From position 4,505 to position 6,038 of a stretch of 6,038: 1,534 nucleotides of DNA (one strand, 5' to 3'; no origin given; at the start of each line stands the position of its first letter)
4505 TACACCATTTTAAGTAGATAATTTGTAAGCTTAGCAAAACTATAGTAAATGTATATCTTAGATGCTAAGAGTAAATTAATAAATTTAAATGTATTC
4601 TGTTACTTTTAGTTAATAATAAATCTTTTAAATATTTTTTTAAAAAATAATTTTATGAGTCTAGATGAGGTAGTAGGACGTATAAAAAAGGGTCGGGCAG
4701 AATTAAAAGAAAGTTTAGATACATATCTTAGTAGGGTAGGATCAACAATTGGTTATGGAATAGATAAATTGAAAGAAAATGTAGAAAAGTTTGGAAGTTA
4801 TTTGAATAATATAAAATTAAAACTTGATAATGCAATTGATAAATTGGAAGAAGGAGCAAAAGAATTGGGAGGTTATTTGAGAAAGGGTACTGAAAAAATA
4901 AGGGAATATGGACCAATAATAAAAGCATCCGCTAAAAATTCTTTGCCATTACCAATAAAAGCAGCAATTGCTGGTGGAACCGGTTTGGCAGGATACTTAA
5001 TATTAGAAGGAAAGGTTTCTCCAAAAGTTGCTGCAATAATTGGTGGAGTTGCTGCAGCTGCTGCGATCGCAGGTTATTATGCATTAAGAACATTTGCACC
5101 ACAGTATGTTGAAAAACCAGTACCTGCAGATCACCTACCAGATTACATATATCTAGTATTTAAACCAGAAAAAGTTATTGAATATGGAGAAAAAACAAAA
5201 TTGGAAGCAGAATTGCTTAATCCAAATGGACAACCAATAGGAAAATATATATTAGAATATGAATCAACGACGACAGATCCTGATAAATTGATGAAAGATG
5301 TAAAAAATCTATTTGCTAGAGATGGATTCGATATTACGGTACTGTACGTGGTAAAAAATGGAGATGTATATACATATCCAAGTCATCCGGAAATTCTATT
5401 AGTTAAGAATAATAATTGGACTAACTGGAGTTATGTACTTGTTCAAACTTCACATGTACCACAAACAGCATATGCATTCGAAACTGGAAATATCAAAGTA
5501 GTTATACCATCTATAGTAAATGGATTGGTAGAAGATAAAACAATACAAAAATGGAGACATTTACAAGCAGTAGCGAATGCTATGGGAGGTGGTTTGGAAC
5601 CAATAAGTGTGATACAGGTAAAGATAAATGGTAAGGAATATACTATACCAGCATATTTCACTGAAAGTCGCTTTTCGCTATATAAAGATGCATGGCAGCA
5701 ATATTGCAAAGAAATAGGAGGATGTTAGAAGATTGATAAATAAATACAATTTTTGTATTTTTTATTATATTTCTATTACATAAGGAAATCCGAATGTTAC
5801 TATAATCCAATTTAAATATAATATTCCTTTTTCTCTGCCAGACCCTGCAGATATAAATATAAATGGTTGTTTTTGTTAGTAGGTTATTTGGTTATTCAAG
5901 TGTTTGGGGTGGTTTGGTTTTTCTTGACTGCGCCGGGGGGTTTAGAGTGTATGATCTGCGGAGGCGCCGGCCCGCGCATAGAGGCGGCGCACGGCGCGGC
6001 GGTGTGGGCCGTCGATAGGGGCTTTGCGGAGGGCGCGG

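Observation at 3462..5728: Tandem pair of paralogous proteins with a novel ~200-aa C-terminal domain behind a membrane hairpin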

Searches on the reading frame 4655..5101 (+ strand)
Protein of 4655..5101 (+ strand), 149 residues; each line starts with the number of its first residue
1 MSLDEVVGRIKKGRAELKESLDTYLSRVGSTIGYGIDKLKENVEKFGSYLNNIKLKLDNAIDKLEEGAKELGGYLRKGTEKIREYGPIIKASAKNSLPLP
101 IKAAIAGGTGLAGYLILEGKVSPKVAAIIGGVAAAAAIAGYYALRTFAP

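Call 74: search_solved_structures(query=window:4655-5101:+, max_evalue=10)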
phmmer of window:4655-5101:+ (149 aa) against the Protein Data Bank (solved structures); distinct sequences matched with E-value up to 10: 58.
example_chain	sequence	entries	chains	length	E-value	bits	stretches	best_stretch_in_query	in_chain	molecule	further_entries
9ebc_B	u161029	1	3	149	0.04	17.5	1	13-72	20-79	Hemagglutinin HA2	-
5a3i_F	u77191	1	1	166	0.049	17.2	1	13-72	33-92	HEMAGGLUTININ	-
2ibx_B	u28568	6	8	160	0.051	17.1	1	13-73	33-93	Hemagglutinin | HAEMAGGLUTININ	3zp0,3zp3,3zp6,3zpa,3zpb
5jw4_B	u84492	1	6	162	0.052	17.1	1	13-72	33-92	Hemagglutinin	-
4cr0_B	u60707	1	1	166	0.056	17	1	13-73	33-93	Hemagglutinin HA2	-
3znk_B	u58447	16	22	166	0.056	17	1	13-72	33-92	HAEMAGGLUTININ | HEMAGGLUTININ | Hemagglutinin HA2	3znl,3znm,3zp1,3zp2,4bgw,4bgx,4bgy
4k62_B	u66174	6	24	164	0.056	17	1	13-73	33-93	Hemagglutinin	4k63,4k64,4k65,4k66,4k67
4bh2_B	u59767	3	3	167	0.057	17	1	13-73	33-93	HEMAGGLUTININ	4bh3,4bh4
8vue_B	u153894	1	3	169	0.058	16.9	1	13-72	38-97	Hemagglutinin HA2 chain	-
4jun_B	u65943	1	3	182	0.06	16.9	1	13-73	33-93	Hemagglutinin HA2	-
7wl5_B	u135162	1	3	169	0.061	16.9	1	13-72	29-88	Hemagglutinin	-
4kdq_B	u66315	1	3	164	0.062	16.9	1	13-73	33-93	Hemagglutinin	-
9nrr_B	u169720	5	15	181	0.064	16.8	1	13-72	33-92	Hemagglutinin HA2 chain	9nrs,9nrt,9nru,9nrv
4bgz_B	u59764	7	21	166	0.065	16.8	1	13-73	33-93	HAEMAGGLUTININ HA1 | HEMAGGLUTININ | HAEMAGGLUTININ HA2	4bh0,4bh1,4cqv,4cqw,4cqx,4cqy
6e3h_B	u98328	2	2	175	0.066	16.8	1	13-72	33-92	Hemagglutinin HA2 | Hemagglutinin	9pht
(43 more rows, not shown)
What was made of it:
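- On Class I viral fusion protein coiled coil (influenza HA2): Best E is 0.04 at 17.5 bits, between B 13-72 and HA2 33-92 (call 74).
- Tried and rejected: The PDB search with the B N-terminus gave HA2 at E 0.04, judged compositional (call 74).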

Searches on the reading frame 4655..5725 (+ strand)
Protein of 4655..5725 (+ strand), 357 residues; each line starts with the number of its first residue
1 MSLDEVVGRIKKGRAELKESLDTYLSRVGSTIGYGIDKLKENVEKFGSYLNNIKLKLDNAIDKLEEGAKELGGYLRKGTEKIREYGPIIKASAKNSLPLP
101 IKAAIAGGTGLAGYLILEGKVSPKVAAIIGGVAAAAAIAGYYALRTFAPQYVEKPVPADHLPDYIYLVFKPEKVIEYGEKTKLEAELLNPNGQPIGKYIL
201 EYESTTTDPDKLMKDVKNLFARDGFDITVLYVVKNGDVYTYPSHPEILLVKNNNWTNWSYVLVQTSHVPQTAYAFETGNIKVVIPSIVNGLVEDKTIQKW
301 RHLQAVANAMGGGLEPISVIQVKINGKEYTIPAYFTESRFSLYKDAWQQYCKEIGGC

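Call 4: search_protein_families(library=pfam, proteins=[window:4655-5725:+], max_evalue=1)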
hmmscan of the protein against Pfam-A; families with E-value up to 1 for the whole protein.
window:4655-5725:+ (357 aa): 5 families
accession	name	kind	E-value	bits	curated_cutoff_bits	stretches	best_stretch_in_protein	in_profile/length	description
PF01442.23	Apolipoprotein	-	0.0087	16.2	90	1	5-69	125-186/190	Apolipoprotein A1/A4/E domain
PF10046.14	BLOC1_2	-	0.027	15.3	33.4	1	35-77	49-90/96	Biogenesis of lysosome-related organelles complex-1 subunit 2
PF02609.21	Exonuc_VII_S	-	0.054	14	24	0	3-24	8-29/52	Exonuclease VII small subunit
PF07464.16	ApoLp-III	-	0.093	13.3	36.3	1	3-75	20-92/146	Apolipophorin-III precursor (apoLp-III)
PF22629.2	ACT_AHAS_ss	-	0.21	12.2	27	1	213-236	12-35/67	AHAS small subunit-like ACT domain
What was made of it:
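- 4655..4939 (+): B N-terminal amphipathic helical region (aa 1-95) with repeated G-x-Y motifs. Only sub-threshold Apolipoprotein/ApoLp-III hits (call 4).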

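Call 8: find_homologous_proteins(query=window:4655-5725:+)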
Query window:4655-5725:+ (357 aa): 2 proteins with E <= 0.001 among 7719 candidates.
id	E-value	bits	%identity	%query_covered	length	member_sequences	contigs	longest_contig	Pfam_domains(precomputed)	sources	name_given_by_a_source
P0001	1.7e-235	799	100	100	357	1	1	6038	-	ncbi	ncbi:MAG: hypothetical protein ACP5G1_02695 [Nanopusillaceae archaeon]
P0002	4.0e-135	469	86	67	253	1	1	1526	-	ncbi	-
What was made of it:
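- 4655..5728 (+): Gene B (NCBI ACP5G1_02695), 357 aa. 100% match to an NCBI hypothetical protein (call 8).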

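Call 16: search_protein_families(library=ncbifam, proteins=[window:4655-5725:+], max_evalue=1)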
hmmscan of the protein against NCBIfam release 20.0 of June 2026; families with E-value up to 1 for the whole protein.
window:4655-5725:+ (357 aa): 1 family
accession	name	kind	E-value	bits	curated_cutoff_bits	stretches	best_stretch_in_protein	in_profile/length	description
TIGR04205.1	classIII_w_PIP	hypoth_equivalog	0.029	14.4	65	1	119-146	3-30/67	class III signal peptide domain-containing protein, archaeosortase D/PIP-CTERM system-associated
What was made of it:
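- On Archaeal class III (type IV pilin-like) signal peptide proteins: TIGR04205 scores 14.4 bits against a cut-off of 65 (E 0.029), and the hit lies on B residues 119-146, which are internal (call 16).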

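Call 17: search_protein_families(library=phrogs, proteins=[window:4655-5725:+], max_evalue=1)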
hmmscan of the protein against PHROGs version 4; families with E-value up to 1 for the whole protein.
window:4655-5725:+ (357 aa): 3 families
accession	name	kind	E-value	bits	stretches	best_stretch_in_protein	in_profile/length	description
phrog_3975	-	unknown function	0.12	13.5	0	50-80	27-57/68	-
phrog_5328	-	unknown function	0.14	13.6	1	30-69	33-72/101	-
phrog_19266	-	unknown function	0.15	12.9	1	103-139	83-119/170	-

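Call 18: find_encoding_contigs(protein=P0002, flank=10000)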
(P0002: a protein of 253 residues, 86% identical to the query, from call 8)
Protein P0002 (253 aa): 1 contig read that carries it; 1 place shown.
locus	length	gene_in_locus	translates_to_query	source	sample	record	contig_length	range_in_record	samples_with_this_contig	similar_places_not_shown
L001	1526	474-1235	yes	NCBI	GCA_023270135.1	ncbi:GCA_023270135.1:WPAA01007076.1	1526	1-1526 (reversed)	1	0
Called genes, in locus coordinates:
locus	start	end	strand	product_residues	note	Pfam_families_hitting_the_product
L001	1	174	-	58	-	?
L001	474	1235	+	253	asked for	-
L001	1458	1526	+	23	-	?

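Call 26: predict_structure(protein=window:4655-5725:+)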
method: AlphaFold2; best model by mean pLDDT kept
length: 357 residues; sequences in the alignment: 1
mean_pLDDT: 49.8   pTM: 0.25
mean pLDDT of the five models: 49.8, 41.3, 41.0, 39.6, 37.5
residues with pLDDT >= 90: 0; 70-90: 63; 50-70: 84; < 50: 210
segments of 3 or more residues with pLDDT < 50: 81-97, 143-177, 188-193, 204-209, 219-357
pLDDT, mean of each block of 10 residues (from residue 1): 83 87 82 83 82 76 68 52 42 44 57 57 63 60 44 39 43 45 51 50 49 53 40 37 31 27 31 28 28 36 37 38 36 37 39 38
secondary structure, 60 per line:
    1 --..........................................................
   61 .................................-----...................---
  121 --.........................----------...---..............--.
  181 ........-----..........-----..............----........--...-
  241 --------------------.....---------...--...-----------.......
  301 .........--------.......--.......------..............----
elements in order: H3-93 H99-117 H123-147 E164-177 E180-188 E194-203 H209-222 E227-234 E237-239 E261-265 E275-277 E280-282 H294-309 E318-324 E327-333 H340-353
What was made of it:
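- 4655..4939 (+): The single-sequence AF2 model gives helix 3-93 at pLDDT about 83 (call 26).
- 4943..5005 (+): B hydrophobic segment 1 (aa 97-117, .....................), Gly/Ala-rich with a short uncharged core. Predicted helix 99-117 (call 26).
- Tried and rejected: Single-sequence AF2 of B was poor, at pLDDT 50 (call 26).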

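Call 46: search_protein_families(library=pfam, proteins=[L001:1-174:-], max_evalue=10)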
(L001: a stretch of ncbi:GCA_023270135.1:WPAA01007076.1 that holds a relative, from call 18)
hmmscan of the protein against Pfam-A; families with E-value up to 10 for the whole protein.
L001:1-174:- (58 aa): 0 families

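Call 73: search_protein_families(library=padloc, proteins=[window:4655-5725:+], max_evalue=1)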
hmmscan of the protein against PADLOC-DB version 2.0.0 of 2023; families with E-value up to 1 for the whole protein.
window:4655-5725:+ (357 aa): 0 families

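Call 86: find_encoding_contigs(protein=P0001, flank=10000, max_places=10)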
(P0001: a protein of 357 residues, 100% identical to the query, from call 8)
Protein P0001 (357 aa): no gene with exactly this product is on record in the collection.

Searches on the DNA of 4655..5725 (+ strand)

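Call 22: search_rna_families(source=L001, threshold=evalue, max_evalue=10)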
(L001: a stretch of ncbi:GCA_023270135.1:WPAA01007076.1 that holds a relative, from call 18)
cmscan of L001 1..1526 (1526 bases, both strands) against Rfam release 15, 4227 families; matches with E-value up to 10: 3.
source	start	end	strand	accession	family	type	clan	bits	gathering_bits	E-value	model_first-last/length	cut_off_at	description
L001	253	276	+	RF01356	CRISPR-DR28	Gene; CRISPR;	-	21.3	35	0.8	1-24/24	no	CRISPR RNA direct repeat element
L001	1312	1392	+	RF00581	SNORD12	Gene; snRNA; snoRNA; CD-box;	CL00044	16.1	43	7.8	1-90/90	no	Small nucleolar SNORD12/SNORD106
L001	860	928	-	RF01489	sbrA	Gene; sRNA;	-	14.8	45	9.4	1-71/71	no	Listeria sRNA sbrA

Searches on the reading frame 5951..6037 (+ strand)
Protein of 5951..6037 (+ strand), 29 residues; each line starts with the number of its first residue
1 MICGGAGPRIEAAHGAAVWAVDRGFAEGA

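Call 80: list_cluster_members(proteins=[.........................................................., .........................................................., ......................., window:5951-6037:+])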
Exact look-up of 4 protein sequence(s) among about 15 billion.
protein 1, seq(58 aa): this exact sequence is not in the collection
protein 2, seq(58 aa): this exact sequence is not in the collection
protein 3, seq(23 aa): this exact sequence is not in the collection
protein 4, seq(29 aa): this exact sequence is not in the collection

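Call 81: search_protein_families(library=ncbifam, proteins=[window:5951-6037:+], max_evalue=10)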
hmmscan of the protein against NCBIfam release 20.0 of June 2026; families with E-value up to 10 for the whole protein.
seq(29 aa): 0 families
